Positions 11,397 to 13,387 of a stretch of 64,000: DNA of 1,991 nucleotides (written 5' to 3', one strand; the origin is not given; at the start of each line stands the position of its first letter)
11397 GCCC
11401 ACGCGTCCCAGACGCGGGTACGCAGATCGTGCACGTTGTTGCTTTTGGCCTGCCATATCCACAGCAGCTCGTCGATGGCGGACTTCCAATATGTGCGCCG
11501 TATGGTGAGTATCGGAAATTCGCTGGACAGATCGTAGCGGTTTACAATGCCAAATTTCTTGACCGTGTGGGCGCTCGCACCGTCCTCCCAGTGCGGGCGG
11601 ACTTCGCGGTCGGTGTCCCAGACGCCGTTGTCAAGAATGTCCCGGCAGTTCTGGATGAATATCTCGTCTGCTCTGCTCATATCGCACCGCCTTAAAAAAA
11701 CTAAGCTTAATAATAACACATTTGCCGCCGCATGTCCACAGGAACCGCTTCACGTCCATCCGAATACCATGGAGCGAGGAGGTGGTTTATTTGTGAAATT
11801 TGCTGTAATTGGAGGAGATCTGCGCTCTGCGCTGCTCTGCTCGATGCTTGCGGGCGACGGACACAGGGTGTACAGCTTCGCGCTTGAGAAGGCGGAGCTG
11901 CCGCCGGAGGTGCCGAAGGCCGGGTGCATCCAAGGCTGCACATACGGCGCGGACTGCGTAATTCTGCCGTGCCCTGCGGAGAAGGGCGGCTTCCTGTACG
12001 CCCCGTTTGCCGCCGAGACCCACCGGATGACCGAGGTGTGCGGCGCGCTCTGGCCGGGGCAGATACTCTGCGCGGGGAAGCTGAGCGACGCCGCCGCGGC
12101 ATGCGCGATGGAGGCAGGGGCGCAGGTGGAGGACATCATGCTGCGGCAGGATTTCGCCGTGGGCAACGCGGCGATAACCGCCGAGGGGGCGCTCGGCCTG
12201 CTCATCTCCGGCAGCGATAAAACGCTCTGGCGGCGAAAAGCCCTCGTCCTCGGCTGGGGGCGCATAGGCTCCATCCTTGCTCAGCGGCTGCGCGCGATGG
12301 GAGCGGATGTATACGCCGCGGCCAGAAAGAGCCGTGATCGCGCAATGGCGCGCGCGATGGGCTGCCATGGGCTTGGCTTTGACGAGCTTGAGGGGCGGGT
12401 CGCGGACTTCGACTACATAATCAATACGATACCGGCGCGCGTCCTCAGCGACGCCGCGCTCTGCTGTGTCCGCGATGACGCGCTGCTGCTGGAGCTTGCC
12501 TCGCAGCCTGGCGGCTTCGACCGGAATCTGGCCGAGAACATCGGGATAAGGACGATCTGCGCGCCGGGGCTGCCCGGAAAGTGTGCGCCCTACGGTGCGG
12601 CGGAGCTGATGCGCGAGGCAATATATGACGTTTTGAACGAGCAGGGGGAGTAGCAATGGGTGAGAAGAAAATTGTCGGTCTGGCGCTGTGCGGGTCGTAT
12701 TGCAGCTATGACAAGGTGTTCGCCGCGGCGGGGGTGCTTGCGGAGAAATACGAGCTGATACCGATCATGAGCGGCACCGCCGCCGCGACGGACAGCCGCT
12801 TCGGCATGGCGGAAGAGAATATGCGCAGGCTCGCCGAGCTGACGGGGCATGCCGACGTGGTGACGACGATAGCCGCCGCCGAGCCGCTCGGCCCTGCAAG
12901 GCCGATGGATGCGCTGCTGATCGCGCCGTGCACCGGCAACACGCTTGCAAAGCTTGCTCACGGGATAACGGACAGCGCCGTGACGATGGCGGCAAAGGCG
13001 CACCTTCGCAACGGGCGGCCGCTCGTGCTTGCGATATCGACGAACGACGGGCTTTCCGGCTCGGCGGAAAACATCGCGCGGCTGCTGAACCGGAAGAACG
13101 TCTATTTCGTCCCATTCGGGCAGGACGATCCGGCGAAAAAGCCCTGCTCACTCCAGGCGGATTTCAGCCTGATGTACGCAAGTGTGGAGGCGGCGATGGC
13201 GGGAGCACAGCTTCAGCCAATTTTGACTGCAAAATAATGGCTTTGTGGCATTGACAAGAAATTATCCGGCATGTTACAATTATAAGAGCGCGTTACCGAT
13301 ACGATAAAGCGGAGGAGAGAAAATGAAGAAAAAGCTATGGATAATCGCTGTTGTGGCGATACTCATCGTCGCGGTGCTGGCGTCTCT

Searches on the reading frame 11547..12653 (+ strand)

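Call 73: search_protein_families(library=pfam, proteins=[window:11547-12653:+], max_evalue=0.000001)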
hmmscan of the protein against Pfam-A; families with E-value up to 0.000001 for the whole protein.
window:11547-12653:+ (368 aa): 2 families
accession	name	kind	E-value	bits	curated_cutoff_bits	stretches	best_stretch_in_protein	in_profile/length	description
PF16924.11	DpaA_N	-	2.2e-18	66.9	29.2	1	84-198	1-116/116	Dipicolinate synthase subunit A N-terminal domain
PF02826.25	2-Hacid_dh_C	-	3.3e-07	30.3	25.1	1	226-297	33-101/178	D-isomer specific 2-hydroxyacid dehydrogenase, NAD binding domain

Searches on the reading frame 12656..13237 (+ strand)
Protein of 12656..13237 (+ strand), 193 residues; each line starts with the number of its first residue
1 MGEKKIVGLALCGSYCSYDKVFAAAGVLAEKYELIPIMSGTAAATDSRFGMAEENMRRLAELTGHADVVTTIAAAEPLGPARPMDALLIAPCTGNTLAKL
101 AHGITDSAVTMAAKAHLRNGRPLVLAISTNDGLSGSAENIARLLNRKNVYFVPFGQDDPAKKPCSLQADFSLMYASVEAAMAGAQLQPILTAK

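Call 73: search_protein_families(library=pfam, proteins=[window:12656-13237:+], max_evalue=0.000001)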
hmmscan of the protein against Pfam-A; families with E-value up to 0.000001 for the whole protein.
window:12656-13237:+ (193 aa): 1 family
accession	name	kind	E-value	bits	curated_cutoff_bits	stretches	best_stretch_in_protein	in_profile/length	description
PF02441.25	Flavoprotein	-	6.8e-27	94.5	22.7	1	7-166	3-145/162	Flavoprotein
